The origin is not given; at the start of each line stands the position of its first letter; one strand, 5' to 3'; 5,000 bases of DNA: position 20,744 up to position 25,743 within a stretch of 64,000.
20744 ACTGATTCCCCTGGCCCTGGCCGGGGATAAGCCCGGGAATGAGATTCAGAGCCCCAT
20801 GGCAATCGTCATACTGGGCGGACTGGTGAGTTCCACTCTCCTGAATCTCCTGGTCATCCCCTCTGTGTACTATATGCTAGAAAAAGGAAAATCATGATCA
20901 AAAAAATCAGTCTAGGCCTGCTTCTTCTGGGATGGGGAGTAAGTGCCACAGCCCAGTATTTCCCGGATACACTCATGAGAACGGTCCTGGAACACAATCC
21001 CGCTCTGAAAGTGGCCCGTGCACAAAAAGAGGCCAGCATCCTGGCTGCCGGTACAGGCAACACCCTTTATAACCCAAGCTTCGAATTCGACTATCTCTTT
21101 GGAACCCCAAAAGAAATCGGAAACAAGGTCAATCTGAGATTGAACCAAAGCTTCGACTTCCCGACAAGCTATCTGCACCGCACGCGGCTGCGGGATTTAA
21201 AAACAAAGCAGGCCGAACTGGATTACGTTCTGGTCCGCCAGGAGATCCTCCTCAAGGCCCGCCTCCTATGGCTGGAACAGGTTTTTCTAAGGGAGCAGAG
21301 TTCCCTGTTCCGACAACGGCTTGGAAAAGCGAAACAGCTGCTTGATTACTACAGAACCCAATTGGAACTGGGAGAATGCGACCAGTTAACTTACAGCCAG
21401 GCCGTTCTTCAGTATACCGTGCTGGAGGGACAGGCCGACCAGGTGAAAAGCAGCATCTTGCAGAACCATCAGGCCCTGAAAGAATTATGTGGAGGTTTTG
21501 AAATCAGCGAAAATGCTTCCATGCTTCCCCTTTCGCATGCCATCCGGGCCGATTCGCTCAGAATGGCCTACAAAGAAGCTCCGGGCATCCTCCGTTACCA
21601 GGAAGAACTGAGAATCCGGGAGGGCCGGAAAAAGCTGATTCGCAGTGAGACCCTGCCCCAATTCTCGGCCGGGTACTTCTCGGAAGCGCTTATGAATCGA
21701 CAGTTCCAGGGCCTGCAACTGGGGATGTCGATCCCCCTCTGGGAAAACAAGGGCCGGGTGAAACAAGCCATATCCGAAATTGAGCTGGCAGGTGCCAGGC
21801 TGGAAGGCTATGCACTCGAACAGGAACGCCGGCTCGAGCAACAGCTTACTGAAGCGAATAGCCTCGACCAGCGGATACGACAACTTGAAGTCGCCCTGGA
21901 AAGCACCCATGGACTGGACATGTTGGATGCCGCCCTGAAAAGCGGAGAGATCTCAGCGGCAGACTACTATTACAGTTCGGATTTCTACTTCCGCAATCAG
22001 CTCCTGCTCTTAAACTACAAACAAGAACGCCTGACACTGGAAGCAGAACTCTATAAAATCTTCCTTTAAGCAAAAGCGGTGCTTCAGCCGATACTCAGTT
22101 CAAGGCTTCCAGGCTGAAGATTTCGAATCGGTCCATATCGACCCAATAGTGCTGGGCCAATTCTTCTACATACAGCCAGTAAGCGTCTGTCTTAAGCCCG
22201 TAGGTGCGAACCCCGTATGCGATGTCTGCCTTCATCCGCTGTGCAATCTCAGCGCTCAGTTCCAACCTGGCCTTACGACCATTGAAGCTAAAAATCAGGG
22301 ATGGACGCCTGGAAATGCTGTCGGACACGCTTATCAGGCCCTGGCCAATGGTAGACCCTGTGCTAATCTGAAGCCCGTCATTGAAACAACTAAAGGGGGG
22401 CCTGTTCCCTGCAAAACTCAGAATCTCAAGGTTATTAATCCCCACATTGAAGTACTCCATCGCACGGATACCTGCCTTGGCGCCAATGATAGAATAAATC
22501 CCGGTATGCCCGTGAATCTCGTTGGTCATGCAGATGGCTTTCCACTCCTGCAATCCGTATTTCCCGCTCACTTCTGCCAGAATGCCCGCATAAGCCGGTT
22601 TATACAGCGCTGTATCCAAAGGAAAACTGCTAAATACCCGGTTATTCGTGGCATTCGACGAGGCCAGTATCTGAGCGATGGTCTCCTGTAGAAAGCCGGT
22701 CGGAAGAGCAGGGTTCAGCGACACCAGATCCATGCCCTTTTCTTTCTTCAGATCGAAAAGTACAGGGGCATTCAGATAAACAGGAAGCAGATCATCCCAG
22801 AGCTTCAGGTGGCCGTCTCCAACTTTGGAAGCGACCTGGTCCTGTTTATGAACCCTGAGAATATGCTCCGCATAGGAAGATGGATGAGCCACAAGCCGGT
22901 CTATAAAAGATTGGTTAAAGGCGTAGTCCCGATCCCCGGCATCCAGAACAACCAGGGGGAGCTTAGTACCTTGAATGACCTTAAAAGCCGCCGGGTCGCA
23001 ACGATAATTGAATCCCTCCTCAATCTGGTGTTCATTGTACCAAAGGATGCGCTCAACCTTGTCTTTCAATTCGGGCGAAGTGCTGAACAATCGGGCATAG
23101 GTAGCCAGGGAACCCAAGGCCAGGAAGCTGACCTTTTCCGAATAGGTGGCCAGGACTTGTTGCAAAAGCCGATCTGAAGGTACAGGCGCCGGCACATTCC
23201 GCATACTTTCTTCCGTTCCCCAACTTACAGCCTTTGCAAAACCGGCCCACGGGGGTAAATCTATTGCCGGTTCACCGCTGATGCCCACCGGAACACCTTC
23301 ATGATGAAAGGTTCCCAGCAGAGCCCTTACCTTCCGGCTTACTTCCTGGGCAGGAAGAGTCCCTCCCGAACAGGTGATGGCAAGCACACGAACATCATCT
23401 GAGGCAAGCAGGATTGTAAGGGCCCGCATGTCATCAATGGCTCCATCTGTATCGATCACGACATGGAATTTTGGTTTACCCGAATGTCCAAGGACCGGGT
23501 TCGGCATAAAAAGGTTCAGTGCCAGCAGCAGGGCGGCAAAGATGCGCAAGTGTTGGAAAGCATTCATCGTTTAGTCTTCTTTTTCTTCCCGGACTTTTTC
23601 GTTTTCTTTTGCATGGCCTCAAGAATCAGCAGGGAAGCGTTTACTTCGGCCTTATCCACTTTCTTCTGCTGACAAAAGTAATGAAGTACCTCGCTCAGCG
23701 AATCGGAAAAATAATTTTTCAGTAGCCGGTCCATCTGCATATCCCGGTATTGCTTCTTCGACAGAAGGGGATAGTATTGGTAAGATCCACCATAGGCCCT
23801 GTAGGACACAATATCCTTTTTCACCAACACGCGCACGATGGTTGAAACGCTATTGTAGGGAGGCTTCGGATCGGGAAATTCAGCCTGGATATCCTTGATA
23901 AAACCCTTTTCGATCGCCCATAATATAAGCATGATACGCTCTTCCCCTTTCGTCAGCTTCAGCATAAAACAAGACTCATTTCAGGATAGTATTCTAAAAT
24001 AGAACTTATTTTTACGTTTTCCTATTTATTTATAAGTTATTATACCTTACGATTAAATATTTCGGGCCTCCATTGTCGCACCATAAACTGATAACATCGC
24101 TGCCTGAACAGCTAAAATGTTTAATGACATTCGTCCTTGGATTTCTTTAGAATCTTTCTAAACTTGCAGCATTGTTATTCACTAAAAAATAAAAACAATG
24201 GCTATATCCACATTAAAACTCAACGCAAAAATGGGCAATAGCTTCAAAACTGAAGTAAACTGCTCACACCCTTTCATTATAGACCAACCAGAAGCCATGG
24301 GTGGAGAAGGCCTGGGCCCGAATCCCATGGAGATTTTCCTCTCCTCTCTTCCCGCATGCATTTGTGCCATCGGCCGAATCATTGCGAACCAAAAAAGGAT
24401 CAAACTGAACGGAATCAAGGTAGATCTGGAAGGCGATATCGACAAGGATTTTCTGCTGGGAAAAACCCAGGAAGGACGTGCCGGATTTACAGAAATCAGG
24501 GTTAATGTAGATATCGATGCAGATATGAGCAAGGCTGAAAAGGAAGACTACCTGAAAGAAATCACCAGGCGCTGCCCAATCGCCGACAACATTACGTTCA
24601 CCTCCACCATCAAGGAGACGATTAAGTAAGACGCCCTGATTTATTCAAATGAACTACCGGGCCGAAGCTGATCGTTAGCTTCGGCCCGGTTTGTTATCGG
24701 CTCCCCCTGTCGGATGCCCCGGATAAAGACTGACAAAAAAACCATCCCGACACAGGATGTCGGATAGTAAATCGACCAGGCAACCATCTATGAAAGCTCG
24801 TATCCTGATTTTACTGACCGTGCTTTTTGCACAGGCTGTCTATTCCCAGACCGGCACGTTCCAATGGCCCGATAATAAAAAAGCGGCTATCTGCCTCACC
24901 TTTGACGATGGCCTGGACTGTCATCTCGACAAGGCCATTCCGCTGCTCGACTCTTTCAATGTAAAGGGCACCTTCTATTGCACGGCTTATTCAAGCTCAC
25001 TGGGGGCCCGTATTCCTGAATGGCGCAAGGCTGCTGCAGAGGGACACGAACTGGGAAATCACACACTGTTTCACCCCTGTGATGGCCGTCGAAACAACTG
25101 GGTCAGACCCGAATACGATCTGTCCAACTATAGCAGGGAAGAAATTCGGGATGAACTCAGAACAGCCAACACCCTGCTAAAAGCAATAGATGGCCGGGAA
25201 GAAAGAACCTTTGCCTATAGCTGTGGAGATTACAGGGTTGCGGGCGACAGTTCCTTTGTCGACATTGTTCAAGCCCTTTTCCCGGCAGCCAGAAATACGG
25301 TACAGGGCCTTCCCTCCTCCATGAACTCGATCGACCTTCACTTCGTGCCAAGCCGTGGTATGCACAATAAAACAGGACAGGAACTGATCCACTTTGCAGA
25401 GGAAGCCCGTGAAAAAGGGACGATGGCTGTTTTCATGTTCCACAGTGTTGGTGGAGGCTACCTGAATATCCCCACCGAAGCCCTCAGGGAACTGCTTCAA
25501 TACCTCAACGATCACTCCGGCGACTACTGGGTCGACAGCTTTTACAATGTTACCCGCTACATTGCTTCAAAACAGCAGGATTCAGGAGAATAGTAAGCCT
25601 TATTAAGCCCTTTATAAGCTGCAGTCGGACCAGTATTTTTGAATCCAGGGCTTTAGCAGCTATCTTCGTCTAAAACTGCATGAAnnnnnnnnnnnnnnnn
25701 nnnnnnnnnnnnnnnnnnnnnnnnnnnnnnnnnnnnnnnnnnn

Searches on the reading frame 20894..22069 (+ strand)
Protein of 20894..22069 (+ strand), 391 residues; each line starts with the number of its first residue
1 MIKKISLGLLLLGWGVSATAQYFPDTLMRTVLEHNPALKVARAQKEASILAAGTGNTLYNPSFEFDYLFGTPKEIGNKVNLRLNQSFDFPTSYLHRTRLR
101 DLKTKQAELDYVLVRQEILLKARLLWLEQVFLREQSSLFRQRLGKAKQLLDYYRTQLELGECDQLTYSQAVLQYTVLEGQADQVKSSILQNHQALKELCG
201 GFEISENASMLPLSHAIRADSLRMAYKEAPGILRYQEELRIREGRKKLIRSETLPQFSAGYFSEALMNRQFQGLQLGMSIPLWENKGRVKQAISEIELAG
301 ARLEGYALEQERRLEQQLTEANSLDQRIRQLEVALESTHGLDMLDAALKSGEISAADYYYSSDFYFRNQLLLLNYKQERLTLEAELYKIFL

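Call 55: search_protein_families(library=pfam, max_evalue=0.0001, proteins=[window:20894-22069:+])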
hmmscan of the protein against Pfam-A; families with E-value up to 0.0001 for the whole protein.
window:20894-22069:+ (391 aa): 1 family
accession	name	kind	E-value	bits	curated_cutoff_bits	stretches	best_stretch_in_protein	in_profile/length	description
PF02321.23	OEP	-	1.2e-27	97.4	22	2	24-198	1-185/187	Outer membrane efflux protein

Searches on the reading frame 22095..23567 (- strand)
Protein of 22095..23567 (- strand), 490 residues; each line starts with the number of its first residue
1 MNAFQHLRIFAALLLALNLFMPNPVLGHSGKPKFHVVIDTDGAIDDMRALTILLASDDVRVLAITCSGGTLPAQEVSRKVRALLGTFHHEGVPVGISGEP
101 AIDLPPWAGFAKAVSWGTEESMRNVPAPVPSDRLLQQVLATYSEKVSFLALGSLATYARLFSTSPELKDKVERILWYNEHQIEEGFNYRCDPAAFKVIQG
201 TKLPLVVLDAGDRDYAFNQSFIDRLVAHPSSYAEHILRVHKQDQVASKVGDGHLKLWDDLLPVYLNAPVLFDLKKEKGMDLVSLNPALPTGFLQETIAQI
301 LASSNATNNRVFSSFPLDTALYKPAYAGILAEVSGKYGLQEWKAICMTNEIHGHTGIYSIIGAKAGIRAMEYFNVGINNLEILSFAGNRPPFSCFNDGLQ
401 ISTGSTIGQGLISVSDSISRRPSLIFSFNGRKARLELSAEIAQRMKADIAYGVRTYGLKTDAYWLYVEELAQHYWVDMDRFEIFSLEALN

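Call 55: search_protein_families(library=pfam, max_evalue=0.0001, proteins=[window:22095-23567:-])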
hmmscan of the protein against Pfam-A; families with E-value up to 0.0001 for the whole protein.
window:22095-23567:- (490 aa): 2 families
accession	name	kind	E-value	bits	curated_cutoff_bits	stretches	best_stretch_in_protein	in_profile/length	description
PF01156.24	IU_nuc_hydro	-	3.6e-20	73.3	34.2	1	36-271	1-250/297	Inosine-uridine preferring nucleoside hydrolase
PF02663.19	FmdE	-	2.4e-12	47.5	22.9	1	351-449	1-98/133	FmdE, Molybdenum formylmethanofuran dehydrogenase operon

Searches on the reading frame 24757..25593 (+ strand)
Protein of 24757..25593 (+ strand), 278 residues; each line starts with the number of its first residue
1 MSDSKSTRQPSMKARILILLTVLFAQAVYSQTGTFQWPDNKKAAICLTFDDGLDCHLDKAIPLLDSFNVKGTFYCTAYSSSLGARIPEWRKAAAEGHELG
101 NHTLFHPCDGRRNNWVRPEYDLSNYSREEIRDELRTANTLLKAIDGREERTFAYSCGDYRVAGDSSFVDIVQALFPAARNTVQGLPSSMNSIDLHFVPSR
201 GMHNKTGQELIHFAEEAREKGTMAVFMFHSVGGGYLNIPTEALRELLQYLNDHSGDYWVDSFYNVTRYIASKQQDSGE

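Call 55: search_protein_families(library=pfam, max_evalue=0.0001, proteins=[window:24757-25593:+])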
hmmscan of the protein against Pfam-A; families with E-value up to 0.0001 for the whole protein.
window:24757-25593:+ (278 aa): 1 family
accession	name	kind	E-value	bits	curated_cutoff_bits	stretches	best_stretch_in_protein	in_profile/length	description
PF01522.26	Polysacc_deac_1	-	2.3e-18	66.8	23.1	1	40-160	4-109/124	Polysaccharide deacetylase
